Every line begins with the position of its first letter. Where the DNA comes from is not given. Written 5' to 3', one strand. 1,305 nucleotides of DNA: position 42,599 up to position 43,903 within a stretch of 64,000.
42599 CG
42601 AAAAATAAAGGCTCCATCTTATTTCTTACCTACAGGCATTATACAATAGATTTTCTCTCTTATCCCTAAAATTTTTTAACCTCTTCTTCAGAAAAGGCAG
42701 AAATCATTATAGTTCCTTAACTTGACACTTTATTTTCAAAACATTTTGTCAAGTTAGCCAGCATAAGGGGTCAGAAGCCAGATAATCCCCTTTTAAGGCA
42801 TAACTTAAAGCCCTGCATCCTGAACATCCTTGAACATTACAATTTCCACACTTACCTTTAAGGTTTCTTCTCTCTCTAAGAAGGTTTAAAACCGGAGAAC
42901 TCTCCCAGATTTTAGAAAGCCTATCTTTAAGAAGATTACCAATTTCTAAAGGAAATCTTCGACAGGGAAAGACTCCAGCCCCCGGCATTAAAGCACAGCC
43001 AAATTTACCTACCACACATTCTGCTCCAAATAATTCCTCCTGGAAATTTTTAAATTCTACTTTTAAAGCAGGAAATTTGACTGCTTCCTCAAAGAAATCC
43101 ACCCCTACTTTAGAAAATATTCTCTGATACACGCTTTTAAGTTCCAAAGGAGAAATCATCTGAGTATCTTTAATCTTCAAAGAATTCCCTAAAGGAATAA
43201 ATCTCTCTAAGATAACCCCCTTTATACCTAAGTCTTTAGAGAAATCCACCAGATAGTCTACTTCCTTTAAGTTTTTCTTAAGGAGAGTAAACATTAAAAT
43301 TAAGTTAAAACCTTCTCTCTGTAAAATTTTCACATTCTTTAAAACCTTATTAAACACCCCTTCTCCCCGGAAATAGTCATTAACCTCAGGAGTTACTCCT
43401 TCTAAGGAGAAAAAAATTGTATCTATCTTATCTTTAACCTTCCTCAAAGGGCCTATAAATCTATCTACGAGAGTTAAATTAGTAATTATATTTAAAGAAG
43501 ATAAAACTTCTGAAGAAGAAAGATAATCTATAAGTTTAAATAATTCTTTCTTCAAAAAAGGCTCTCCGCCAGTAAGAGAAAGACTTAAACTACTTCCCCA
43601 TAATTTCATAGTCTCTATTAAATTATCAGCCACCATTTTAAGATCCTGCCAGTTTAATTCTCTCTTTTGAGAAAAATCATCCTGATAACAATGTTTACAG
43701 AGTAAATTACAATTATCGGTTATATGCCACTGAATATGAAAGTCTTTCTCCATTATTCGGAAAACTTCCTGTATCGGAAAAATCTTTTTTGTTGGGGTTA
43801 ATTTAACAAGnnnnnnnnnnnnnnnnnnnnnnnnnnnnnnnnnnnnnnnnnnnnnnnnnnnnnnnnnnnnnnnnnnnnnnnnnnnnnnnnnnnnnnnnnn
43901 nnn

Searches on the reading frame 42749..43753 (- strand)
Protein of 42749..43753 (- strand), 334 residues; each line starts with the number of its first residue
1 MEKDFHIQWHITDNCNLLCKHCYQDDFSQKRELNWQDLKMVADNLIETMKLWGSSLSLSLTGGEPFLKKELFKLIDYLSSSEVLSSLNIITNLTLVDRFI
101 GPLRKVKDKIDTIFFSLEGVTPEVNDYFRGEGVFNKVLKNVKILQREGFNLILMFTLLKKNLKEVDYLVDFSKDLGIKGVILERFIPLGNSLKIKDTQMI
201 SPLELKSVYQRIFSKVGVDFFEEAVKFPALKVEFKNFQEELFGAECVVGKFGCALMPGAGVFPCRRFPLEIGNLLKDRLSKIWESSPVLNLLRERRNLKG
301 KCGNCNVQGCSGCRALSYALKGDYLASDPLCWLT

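Call 31: search_protein_families(library=pfam, proteins=[window:42749-43753:-], max_evalue=0.00001)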
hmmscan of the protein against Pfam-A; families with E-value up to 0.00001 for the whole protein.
window:42749-43753:- (334 aa): 2 families
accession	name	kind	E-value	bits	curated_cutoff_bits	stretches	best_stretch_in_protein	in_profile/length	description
PF04055.27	Radical_SAM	-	1.9e-19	70.9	29.5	1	11-171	3-165/166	Radical SAM superfamily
PF13186.11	SPASM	-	3.5e-06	27.6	21.5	1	246-306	1-67/67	Iron-sulfur cluster-binding domain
